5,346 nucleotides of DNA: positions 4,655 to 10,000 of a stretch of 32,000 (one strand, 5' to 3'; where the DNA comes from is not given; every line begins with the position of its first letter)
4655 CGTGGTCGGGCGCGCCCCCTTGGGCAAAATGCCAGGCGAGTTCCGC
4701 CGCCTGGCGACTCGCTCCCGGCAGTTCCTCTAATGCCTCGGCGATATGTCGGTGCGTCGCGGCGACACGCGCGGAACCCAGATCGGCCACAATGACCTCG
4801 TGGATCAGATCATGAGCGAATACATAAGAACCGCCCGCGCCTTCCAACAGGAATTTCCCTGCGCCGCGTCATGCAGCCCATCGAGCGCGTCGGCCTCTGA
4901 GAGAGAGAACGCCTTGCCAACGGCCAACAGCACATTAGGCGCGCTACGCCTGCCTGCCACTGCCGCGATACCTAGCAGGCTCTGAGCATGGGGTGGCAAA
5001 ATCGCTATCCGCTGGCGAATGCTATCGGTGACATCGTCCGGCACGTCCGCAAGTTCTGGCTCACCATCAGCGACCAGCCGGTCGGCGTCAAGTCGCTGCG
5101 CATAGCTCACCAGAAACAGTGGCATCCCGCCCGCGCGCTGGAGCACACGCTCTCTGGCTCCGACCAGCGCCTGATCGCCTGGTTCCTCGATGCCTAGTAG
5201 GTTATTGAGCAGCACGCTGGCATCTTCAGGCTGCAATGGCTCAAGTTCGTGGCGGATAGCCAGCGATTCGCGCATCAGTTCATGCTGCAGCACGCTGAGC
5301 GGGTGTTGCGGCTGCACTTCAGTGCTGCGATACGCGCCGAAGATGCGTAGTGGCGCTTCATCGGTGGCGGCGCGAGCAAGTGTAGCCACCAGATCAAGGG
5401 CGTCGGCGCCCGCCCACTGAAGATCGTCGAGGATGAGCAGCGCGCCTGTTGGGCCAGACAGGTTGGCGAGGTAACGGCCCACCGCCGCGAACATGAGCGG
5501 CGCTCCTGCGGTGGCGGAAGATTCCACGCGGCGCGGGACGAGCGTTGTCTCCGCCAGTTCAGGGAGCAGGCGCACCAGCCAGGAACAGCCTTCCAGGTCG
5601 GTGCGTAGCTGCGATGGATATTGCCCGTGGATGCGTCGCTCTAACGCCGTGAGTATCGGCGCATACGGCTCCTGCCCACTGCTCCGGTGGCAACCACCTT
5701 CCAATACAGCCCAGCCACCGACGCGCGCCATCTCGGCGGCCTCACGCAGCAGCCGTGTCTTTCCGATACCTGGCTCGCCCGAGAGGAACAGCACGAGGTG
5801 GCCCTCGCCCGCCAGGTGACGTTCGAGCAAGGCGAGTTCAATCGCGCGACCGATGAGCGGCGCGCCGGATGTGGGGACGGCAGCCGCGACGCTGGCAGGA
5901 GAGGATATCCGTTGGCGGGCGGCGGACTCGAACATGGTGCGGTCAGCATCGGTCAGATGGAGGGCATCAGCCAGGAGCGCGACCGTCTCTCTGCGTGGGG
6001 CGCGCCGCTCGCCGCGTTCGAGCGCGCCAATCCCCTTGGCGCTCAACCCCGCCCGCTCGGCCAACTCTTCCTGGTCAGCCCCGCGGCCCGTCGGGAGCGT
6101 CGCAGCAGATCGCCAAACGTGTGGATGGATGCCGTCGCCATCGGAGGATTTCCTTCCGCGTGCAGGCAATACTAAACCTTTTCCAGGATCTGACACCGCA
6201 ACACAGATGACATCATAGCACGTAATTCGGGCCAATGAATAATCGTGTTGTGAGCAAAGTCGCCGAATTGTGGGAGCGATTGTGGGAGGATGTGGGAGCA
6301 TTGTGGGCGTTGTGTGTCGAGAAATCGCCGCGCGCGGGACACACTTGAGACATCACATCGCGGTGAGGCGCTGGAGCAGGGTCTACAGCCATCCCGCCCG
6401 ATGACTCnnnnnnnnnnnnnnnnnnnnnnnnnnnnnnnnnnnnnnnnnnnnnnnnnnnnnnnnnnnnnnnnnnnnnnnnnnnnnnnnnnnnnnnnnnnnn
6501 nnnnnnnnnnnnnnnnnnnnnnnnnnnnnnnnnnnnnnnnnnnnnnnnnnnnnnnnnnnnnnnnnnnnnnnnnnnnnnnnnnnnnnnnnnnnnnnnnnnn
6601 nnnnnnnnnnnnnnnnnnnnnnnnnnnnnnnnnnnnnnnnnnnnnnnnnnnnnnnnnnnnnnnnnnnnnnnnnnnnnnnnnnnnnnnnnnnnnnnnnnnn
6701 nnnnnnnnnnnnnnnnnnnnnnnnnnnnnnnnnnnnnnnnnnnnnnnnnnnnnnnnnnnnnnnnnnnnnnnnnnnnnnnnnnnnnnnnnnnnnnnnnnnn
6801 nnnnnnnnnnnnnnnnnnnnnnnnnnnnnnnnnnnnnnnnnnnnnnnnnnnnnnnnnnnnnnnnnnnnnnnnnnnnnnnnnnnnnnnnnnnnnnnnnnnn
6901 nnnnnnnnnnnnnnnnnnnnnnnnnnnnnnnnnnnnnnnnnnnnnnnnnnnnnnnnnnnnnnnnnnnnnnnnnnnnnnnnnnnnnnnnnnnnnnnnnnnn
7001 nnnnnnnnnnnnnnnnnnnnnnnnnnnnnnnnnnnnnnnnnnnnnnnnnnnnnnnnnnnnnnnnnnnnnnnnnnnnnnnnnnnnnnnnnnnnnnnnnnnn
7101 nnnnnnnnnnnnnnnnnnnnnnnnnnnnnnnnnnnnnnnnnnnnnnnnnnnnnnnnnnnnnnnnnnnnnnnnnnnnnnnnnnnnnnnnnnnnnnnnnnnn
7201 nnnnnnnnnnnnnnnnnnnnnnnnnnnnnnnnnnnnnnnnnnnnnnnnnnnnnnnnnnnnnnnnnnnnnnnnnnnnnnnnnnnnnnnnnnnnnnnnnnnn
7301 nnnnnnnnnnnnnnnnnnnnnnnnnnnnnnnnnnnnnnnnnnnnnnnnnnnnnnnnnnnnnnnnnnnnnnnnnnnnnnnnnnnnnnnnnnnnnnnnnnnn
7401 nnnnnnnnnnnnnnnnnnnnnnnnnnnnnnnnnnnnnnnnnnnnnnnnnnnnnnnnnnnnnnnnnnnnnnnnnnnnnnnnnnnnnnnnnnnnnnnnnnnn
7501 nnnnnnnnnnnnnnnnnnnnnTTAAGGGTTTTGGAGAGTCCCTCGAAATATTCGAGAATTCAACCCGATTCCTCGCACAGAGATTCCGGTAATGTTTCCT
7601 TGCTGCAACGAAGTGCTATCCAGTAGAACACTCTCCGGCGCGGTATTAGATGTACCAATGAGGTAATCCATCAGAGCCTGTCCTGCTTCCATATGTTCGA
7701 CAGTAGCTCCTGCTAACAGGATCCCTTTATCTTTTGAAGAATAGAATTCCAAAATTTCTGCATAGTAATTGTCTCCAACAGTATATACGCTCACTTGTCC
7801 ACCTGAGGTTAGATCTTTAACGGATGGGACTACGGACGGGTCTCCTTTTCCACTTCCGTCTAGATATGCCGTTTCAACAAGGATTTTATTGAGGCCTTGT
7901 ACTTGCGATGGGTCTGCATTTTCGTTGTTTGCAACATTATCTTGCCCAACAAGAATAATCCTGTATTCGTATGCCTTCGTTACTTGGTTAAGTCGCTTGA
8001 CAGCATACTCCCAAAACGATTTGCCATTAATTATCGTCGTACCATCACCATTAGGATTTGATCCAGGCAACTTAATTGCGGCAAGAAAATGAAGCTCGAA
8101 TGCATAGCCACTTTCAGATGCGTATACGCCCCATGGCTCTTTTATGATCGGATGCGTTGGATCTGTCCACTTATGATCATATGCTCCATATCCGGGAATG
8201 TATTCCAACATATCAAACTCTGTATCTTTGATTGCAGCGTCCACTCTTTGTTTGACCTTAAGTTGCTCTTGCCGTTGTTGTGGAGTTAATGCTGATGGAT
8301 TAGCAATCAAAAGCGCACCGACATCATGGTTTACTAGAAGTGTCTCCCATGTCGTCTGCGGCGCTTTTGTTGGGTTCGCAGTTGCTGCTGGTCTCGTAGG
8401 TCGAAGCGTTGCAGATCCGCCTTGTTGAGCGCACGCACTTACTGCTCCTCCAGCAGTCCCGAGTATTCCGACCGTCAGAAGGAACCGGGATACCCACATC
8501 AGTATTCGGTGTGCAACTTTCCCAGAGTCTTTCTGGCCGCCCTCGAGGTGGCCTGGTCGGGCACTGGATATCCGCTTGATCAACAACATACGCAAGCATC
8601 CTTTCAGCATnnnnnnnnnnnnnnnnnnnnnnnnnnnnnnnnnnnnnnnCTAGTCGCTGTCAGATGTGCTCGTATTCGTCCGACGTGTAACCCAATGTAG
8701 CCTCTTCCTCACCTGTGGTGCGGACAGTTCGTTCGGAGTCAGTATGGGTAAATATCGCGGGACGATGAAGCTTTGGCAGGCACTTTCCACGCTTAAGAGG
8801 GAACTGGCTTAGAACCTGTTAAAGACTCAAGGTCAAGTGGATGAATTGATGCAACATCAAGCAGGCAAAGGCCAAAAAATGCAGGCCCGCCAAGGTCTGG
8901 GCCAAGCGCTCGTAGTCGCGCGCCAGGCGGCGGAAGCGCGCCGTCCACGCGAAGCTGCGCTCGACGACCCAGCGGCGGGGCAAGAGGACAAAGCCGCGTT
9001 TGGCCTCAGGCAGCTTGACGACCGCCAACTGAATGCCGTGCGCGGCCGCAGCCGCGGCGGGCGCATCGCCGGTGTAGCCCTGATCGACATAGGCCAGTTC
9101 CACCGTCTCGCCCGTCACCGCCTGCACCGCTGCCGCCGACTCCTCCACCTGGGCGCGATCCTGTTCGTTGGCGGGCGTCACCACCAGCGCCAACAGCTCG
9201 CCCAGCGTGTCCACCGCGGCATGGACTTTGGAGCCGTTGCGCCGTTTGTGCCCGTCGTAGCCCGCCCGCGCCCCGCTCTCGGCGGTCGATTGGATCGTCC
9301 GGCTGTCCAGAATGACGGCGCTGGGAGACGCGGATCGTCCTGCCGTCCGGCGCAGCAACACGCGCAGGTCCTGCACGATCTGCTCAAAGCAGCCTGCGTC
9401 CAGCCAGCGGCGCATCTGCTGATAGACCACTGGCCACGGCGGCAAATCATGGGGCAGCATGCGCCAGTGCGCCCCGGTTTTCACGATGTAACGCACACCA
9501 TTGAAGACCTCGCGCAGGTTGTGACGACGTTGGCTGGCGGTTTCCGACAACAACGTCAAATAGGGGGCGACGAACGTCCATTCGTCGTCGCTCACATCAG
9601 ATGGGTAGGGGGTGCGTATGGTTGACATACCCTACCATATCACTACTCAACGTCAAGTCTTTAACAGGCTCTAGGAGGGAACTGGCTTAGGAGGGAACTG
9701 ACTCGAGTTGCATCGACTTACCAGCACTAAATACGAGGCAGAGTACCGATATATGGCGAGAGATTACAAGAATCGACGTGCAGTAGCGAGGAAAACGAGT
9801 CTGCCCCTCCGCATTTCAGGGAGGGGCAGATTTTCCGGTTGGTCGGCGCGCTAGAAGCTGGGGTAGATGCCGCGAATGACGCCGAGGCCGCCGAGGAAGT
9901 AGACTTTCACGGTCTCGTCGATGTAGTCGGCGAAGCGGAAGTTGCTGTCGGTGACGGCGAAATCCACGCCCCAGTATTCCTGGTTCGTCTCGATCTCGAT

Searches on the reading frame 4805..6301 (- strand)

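Call 4: search_protein_families(library=pfam, proteins=[window:4805-6301:-], max_evalue=0.01)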
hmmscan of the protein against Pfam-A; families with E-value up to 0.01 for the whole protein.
window:4805-6301:- (498 aa): 6 families
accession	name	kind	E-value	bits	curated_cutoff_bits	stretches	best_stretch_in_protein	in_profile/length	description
PF13191.12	AAA_16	-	7.5e-21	75.8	32.6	1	149-319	2-165/167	AAA ATPase domain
PF13560.12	HTH_31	-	1.8e-08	35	27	1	73-121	13-61/64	Helix-turn-helix domain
PF01381.28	HTH_3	-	2.8e-07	30.9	23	1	77-116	12-50/55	Helix-turn-helix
PF13401.12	AAA_22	-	5.4e-06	27.2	27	1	168-320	5-120/130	AAA domain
PF13604.12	AAA_30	-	0.0034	17.6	27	0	161-200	11-50/191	AAA domain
PF01637.24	ATPase_2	-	0.0038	17.5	33.2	0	152-191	4-43/225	ATPase domain predominantly from Archaea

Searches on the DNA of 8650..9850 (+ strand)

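Call 12: search_dna_similar(query=window:8650-9850:+, collection=plasmids, mode=near, max_rows=15)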
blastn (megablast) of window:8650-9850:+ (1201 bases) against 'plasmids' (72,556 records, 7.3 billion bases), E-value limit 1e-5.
Records with a match: 6; places in all: 7; records where one place covers at least 80% of the query: 0.
Best place of each record, by identity: 80-90% 4; 60-80% 2.
By first word of the organism name: Mesorhizobium 3; Hymenobacter 2; Lichenihabitans 1.
By predicted mobility (MOB-suite, as given by PLSDB): non-mobilizable 3; conjugative 2; mobilizable 1.
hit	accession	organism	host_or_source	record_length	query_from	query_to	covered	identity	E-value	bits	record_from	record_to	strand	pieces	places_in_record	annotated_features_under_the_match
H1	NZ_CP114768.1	Hymenobacter canadensis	whole organism,lake water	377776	245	676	36%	75.2%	2e-46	195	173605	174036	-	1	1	IS5 family transposase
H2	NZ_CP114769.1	Hymenobacter canadensis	whole organism,lake water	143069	242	670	36%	75.3%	2e-46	195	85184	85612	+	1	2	IS5 family transposase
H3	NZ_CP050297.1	Mesorhizobium huakuii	Oxytropis kamtschatica,cell ...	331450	259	336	6%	84.6%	2e-11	79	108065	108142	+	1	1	IS5 family transposase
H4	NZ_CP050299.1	Mesorhizobium huakuii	Oxytropis kamtschatica,cell ...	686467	259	336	6%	84.6%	2e-11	79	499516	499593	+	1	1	IS5 family transposase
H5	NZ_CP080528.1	Mesorhizobium sp. AR07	Oxytropis sp.,Cell culture,root nodule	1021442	259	336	6%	83.3%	3e-9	71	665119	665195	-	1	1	record has no annotation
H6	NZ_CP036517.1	Lichenihabitans psoromatis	Psoroma sp.,culture,Lichen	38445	296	357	5%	85.5%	2e-6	62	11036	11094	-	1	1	none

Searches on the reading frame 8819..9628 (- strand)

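Call 4: search_protein_families(library=pfam, proteins=[window:8819-9628:-], max_evalue=0.01)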
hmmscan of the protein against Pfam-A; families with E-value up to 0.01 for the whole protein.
window:8819-9628:- (269 aa): 5 families
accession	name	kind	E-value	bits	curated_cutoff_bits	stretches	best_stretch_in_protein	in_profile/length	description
PF01609.27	DDE_Tnp_1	-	1.3e-24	87.5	23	1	101-255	3-197/200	Transposase DDE domain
PF13340.11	DUF4096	-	4.3e-24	85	34.3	1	12-84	1-75/76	Putative transposase of IS4/5 family (DUF4096)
PF13586.12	DDE_Tnp_1_2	-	4.2e-15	56.4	29.2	1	181-259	3-85/86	Transposase DDE domain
PF13612.12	DDE_Tnp_1_3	-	5.2e-06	27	27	1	127-202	40-108/155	Transposase DDE domain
PF13359.12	DDE_Tnp_4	-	0.0014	18.7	24.8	1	119-260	16-157/158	DDE superfamily endonuclease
